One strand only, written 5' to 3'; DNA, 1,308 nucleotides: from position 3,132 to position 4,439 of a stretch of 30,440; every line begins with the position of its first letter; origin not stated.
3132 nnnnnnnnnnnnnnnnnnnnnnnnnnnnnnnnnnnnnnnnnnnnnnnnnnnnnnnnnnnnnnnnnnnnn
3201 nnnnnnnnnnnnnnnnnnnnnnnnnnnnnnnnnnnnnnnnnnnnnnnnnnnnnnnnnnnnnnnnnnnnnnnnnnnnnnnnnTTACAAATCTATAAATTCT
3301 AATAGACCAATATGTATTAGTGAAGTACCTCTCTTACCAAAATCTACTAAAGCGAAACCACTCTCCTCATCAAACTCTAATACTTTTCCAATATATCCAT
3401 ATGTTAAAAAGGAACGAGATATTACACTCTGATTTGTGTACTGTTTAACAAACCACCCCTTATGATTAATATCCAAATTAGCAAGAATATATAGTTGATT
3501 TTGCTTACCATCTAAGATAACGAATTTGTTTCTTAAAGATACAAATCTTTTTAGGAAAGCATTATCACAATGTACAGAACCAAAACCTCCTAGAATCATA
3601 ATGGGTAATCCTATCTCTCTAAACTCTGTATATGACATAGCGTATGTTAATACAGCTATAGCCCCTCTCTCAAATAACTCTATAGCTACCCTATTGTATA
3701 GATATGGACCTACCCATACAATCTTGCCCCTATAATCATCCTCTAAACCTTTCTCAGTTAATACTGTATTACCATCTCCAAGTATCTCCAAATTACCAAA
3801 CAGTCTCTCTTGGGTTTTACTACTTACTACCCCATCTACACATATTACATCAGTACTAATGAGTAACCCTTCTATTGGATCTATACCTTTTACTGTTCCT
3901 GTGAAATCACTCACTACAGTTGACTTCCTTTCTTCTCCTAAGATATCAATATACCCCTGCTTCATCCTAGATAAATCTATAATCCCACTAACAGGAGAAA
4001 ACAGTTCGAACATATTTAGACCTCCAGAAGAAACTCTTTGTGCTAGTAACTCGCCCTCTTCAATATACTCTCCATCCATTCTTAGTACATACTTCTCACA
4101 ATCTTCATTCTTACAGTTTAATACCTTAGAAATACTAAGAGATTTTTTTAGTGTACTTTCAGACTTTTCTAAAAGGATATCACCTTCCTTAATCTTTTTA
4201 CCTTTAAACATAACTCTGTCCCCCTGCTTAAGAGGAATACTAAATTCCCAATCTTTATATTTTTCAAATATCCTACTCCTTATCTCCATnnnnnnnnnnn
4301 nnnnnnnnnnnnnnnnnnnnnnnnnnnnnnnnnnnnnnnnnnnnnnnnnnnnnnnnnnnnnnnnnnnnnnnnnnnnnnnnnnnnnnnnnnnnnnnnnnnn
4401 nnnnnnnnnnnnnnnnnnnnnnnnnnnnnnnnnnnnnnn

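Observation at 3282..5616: Degenerate GlmL-like (actin-fold) protein coupled to a barrel-sandwich-hybrid protein: orphan two-gene module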

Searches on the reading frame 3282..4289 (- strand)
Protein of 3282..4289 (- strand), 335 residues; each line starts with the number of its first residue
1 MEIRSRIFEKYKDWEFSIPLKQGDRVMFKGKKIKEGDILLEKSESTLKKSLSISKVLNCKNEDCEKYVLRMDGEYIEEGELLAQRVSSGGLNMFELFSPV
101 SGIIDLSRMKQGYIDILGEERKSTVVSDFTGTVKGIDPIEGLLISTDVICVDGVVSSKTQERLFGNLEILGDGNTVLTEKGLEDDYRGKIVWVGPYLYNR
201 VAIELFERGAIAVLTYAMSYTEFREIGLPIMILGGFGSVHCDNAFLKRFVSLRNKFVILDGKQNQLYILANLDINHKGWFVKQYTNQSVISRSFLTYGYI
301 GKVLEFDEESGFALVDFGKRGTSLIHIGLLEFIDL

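Call 3: search_protein_families(library=pfam, proteins=[window:3282-4289:-], max_evalue=1)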
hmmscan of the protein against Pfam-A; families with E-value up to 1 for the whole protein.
window:3282-4289:- (335 aa): 1 family
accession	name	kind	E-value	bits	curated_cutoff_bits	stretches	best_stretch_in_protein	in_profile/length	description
PF14135.11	DUF4302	-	0.014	15.7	27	1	13-76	114-175/241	Domain of unknown function (DUF4302)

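Call 4: search_protein_families(library=ncbifam, proteins=[window:3282-4289:-], max_evalue=1)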
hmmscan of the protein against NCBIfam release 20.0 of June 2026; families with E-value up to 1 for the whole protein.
window:3282-4289:- (335 aa): 2 families
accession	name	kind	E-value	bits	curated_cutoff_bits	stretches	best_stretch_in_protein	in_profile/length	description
TIGR04568.1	arch_SelU_Nterm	equivalog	0.073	12.9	200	1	2-72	4-74/215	selenouridine synthase SelU-like subunit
NF002138.0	PRK00977.1-2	equivalog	0.14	11.9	77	1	32-71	21-60/77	exodeoxyribonuclease VII small subunit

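Call 6: search_solved_structures(query=window:3282-4289:-, max_evalue=10)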
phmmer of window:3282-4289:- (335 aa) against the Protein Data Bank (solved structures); distinct sequences matched with E-value up to 10: 22.
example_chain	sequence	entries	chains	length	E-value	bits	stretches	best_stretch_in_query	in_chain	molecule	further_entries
6mq4_A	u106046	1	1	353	0.1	14.7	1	222-292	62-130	cellulase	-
1gow_A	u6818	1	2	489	0.42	12.6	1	177-218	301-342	BETA-GLYCOSIDASE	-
7uz1_A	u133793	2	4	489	0.42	12.6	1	177-218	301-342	Beta-galactosidase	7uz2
4eam_A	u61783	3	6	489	0.42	12.6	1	177-218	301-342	Beta-galactosidase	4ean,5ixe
1uwq_A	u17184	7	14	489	0.42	12.6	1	177-218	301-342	BETA-GALACTOSIDASE | BETA-GLUCOSIDASE A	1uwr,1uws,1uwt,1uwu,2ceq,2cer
5i3d_A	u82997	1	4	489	0.43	12.6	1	177-218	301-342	Beta-galactosidase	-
4tlp_A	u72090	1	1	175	0.51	12.4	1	14-66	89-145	Chymotrypsin inhibitor 3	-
1eay_C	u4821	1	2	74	0.74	11.8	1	104-144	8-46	CHEA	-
4h9w_A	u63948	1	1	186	1.2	11.2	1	14-67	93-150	Chymotrypsin inhibitor 3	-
1wbc_A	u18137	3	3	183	1.3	11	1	14-67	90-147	CHYMOTRYPSIN INHIBITOR (WCI) | CHYMOTRYPSIN INHIBITOR | PROTEIN (CHYMOTRYPSIN INHIBITOR)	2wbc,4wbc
1fmz_A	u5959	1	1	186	1.3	11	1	14-67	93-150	CHYMOTRYPSIN INHIBITOR 3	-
2esu_A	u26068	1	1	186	1.3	11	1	14-67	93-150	Chymotrypsin inhibitor 3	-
1fn0_A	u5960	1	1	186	1.3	11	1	14-67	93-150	CHYMOTRYPSIN INHIBITOR 3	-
2beb_A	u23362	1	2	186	1.3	11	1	14-67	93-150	Chymotrypsin inhibitor 3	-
1eyl_A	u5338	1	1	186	1.4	11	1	14-67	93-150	CHYMOTRYPSIN INHIBITOR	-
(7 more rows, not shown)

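Call 8: find_homologous_proteins(query=window:3282-4289:-, max_evalue=0.001)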
Query window:3282-4289:- (335 aa): 67 proteins with E <= 0.001 among 3102 candidates.
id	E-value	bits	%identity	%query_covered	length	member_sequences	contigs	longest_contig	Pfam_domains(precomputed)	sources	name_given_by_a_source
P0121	5.6e-207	704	94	100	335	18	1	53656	-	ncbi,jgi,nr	ncbi:MAG: hypothetical protein RBS01_00625 [Candidatus Dojkabacteria bacterium]|jgi:hypothetical pro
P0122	1.5e-174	598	79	100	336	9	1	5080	-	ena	-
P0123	6.7e-172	589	78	100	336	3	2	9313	-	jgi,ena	-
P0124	6.4e-165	566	74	100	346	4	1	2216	-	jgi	jgi:hypothetical protein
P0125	3.6e-164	563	76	100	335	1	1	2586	-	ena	-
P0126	5.4e-155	533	67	100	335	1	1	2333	-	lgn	-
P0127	1.4e-154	532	70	100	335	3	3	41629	-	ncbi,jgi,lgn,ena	-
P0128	2.6e-145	501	65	100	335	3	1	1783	-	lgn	-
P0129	9.6e-144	496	63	100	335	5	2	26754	-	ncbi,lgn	-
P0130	2.0e-143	495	65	100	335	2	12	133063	-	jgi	-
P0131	5.1e-143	494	64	100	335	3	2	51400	-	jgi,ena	-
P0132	2.4e-142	492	64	100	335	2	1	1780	-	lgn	-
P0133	2.6e-141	488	62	100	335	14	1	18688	-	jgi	-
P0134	4.1e-141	488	64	100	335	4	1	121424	-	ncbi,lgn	-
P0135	1.1e-139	483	62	100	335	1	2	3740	-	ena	-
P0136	3.5e-139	481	61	100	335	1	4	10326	-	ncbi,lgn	-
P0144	2.7e-136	472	60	100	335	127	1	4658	-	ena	-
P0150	4.0e-133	461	62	100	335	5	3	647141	-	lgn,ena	-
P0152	1.0e-129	450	59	100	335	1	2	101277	-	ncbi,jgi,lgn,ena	-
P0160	1.5e-125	437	56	100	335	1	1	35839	-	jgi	jgi:hypothetical protein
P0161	2.0e-125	436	57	100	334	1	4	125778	-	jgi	jgi:hypothetical protein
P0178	2.0e-117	410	51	100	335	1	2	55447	-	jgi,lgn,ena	-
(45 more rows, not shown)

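Call 13: search_solved_structures(query=A2, max_evalue=10, show_alignments=2)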
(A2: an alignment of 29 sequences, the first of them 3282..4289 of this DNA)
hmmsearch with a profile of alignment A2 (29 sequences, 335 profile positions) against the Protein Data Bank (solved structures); distinct sequences matched with E-value up to 10: 9.
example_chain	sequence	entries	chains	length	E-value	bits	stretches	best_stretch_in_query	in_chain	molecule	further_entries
3kg6_A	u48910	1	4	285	0.21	13.5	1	111-163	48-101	CurF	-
6mq4_A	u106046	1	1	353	0.25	13.3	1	222-293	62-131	cellulase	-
1z6h_A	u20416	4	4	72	0.3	13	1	32-87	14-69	Biotin/Lipoyl Attachment Protein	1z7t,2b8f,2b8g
7vhq_G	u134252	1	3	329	0.77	11.7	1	15-91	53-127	Modulator of FtsH protease HflC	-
7vhp_G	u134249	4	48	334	0.84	11.6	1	15-91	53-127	Modulator of FtsH protease HflC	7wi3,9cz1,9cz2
2ftc_O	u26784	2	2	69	0.84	11.6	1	48-86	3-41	Mitochondrial 39S ribosomal protein L27 | 39S ribosomal protein L27, mitochondrial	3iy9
9paw_XB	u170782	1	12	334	0.84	11.6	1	15-91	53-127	Modulator of FtsH protease HflC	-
3j7y_W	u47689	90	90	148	1.8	10.5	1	46-86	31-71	bL27 | bL27m | 39S ribosomal protein L27, mitochondrial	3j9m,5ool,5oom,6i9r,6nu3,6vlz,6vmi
8ee7_C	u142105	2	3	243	1.9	10.4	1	39-108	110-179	PtuB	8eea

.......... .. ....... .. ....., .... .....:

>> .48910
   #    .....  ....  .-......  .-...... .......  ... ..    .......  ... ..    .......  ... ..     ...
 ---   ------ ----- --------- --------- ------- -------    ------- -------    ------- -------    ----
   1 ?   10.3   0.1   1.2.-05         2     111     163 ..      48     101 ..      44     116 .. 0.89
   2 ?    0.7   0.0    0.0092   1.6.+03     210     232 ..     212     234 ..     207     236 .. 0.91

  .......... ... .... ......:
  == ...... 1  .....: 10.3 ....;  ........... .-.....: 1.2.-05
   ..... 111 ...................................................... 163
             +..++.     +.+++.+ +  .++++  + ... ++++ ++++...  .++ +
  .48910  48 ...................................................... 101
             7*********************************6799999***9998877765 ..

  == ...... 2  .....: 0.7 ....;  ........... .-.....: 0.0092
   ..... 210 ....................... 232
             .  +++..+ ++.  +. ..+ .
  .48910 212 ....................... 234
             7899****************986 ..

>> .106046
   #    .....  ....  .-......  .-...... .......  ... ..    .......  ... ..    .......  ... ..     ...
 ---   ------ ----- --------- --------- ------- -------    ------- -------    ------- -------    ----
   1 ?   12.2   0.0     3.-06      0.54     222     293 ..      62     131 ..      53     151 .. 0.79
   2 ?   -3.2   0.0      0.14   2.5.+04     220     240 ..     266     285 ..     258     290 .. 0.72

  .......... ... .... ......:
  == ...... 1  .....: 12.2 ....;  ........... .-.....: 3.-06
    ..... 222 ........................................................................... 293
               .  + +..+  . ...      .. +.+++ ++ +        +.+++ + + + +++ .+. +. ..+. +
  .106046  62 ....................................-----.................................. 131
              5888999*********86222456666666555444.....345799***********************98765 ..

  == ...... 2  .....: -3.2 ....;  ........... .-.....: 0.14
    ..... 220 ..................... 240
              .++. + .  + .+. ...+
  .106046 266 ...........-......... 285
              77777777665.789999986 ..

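Call 30: predict_structure(alignment_id=A2)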
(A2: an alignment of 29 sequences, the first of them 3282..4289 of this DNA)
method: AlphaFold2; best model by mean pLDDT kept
length: 335 residues; sequences in the alignment: 29
mean_pLDDT: 84.0   pTM: 0.73
mean pLDDT of the five models: 84.0, 83.5, 83.1, 83.1, 82.5
residues with pLDDT >= 90: 119; 70-90: 186; 50-70: 17; < 50: 13
segments of 3 or more residues with pLDDT < 50: 1-5, 277-282
pLDDT, mean of each block of 10 residues (from residue 1): 54 89 83 90 85 88 89 95 87 91 90 88 87 87 91 75 91 82 85 89 90 88 83 71 80 92 87 54 69 88 85 91 88 60
secondary structure, 60 per line:
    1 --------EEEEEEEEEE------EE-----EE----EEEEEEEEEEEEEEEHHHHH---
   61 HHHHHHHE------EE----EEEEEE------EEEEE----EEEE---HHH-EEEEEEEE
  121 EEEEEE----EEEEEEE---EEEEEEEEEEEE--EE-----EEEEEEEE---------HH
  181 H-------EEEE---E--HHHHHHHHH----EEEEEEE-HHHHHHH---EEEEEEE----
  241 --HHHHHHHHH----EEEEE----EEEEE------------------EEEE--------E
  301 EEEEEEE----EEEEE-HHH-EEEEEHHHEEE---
elements in order: E9-18 E38-52 H53-57 H61-67 E81-86 E93-97 E102-105 E113-126 E131-137 E141-152 E162-169 E189-192 H199-207 E212-218 H220-226 E230-236 H243-251 E256-260 E265-269 E288-291 E300-307 E312-316 E322-326 E330-332

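Call 33: fold_search(model_id=the predicted structure, library=pdb)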
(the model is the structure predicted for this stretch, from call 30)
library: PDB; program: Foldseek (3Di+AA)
matches with E <= 10: 1243; with E <= 0.001: 2
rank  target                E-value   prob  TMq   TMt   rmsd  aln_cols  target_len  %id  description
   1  2xhc                  4.3e-04  0.44  0.13  0.13  26.3       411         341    9  Crystal Structure of Thermotoga maritima N-utilization Substance G (NusG) (released 2011-06-29)
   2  4c9u_C                9.9e-04  0.98  0.20  0.37  10.7       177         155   11  Xenopus ZNRF3 ectodomain in complex with Xenopus RSPO2 Fu1-Fu2 crystal form II (released 2013-11-20)
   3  8g4y_A                4.1e-03  0.92  0.19  0.36  11.9       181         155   12  Structure of ZNRF3 ECD bound to peptide MK1-3.6.10 (released 2023-12-20)
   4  4tjv                  4.5e-03  0.94  0.21  0.37  11.5       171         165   13  Crystal structure of protease-associated domain of Arabidopsis vacuolar sorting receptor 1 (released 2014-12-10)
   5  4c9r_A                7.1e-03  0.89  0.19  0.34  10.4       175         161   10  Xenopus ZNRF3 ectodomain in complex with Xenopus RSPO2 Fu1-Fu2 crystal form I (released 2013-11-20)
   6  8p0z                  8.9e-03  0.90  0.19  0.35   8.9       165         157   18  AP01-S2.3 - a variant of a redesigned transferrin receptor apical domain (released 2023-09-27)
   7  4c8a_C                1.0e-02  0.89  0.20  0.38  10.2       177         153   14  mouse ZNRF3 ectodomain crystal form II (released 2013-11-20)
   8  9b1r_A                1.1e-02  0.80  0.20  0.16  13.8       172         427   13  Functional implication of the homotrimeric multidomain vacuolar sorting receptor 1 from Arabidopsis thaliana (released 2024-05-15)
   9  8xfs_E                1.1e-02  0.87  0.20  0.31  10.2       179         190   11  LGR4-RSPO2-ZNRF3 RING domain (1:2:2) (released 2024-12-04)
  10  4cdk_B                1.1e-02  0.75  0.19  0.34  11.1       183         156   13  Structure of ZNRF3-RSPO1 (released 2014-01-08)
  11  4c8a_A                1.2e-02  0.80  0.17  0.34  10.6       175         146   14  mouse ZNRF3 ectodomain crystal form II (released 2013-11-20)
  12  9kb9_C                1.3e-02  0.57  0.18  0.27  12.5       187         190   12  Cryo-EM structure of LGR4-RSPO2-ZNRF3 complex (2:2:2) (released 2025-10-15)
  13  6ir9_W                1.3e-02  0.23  0.14  0.17  26.4       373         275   11  RNA polymerase II elongation complex bound with Elf1 and Spt4/5, stalled at SHL(-1) of the nucleosome (released 2019-02-20)
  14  8h43_B                1.4e-02  1.00  0.14  0.79   2.0        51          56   22  Crystal structure of PHF1 Tudor domain in complex with hit 1 (released 2023-10-18)
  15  4cdk_C                1.4e-02  0.80  0.20  0.36  10.9       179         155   13  Structure of ZNRF3-RSPO1 (released 2014-01-08)
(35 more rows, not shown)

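Call 48: search_protein_families(library=pfam, alignment_id=A2, max_evalue=10)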
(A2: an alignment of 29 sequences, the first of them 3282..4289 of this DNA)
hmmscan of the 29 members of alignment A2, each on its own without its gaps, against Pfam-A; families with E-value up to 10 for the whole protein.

A. member 1, window:3282-4289:- (335 aa): 1 family
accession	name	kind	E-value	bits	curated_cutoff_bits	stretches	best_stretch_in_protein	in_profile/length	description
PF14135.11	DUF4302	-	0.014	15.7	27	1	13-76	114-175/241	Domain of unknown function (DUF4302)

B. families by the number of members that match (of 29 scanned): 19 families
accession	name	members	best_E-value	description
PF13533.13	Biotin_lipoyl_2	12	1.7e-05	Biotin-lipoyl like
PF00364.28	Biotin_lipoyl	5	0.015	Biotin-requiring enzyme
PF15543.11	Ntox5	2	0.00097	Bacterial toxin 5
PF00358.26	PTS_EIIA_1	2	0.0034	phosphoenolpyruvate-dependent sugar phosphotransferase system, EIIA 1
PF13375.12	RnfC_N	2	0.012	RnfC Barrel sandwich hybrid domain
PF05896.17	NQRA_N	1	0.0021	NqrA N-terminal barrel-sandwich hybrid domain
PF05339.17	DUF739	1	0.0058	Protein of unknown function (DUF739)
PF14135.11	DUF4302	1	0.014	Domain of unknown function (DUF4302)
PF23586.2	Beta-prop_NWD2_C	1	0.014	NWD2 C-terminal beta-propeller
PF25260.1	DUF7861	1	0.025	Family of unknown function (DUF7861)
PF22199.2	FKBP26_IF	1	0.061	FKBP26, IF domain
PF18107.7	HTH_ABP1_N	1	0.08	Fission yeast centromere protein N-terminal domain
PF08605.16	Rad9_Rad53_bind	1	0.093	Fungal Rad9-like Rad53-binding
PF04319.19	NifZ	1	0.1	NifZ domain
PF21668.3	RPOC_hybrid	1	0.13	DNA-directed RNA polymerase subunit beta', hybrid domain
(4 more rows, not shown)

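Call 74: search_protein_families(library=pfam, proteins=[P0129, P0130, P0134, P0136, P0144, P0150, P0152, P0160, P0161, P0178], max_evalue=0.05)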
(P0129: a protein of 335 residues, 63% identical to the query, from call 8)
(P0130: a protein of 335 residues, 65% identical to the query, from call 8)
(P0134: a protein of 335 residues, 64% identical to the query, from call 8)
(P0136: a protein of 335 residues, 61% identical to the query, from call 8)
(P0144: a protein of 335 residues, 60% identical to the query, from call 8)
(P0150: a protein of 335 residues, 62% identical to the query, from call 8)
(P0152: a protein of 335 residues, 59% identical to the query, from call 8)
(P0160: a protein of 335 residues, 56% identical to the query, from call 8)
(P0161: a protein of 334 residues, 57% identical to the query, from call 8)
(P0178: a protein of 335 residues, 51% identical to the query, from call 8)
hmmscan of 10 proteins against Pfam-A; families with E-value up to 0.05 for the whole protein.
P0129 (335 aa): 0 families

P0130 (335 aa): 0 families

P0134 (335 aa): 0 families

P0136 (335 aa): 1 family
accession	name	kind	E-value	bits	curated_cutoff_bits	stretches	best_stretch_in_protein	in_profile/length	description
PF25260.1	DUF7861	-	0.025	15.3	27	0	130-172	20-67/79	Family of unknown function (DUF7861)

P0144 (335 aa): 0 families

P0150 (335 aa): 0 families

P0152 (335 aa): 0 families

P0160 (335 aa): 1 family
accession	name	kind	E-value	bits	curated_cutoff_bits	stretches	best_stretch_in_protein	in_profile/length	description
PF23586.2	Beta-prop_NWD2_C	-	0.014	15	33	1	55-99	213-257/341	NWD2 C-terminal beta-propeller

P0161 (334 aa): 1 family
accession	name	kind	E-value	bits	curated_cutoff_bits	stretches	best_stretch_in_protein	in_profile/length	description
PF13375.12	RnfC_N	-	0.012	16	25.6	0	71-128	48-100/101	RnfC Barrel sandwich hybrid domain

P0178 (335 aa): 0 families

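Call 78: search_protein_families(library=padloc, proteins=[window:3282-4289:-], max_evalue=0.1)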
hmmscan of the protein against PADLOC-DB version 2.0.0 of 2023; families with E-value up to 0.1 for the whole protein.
window:3282-4289:- (335 aa): 0 families

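Call 79: search_protein_families(library=phrogs, proteins=[window:3282-4289:-], max_evalue=0.1)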
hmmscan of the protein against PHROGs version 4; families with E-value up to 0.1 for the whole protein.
window:3282-4289:- (335 aa): 0 families
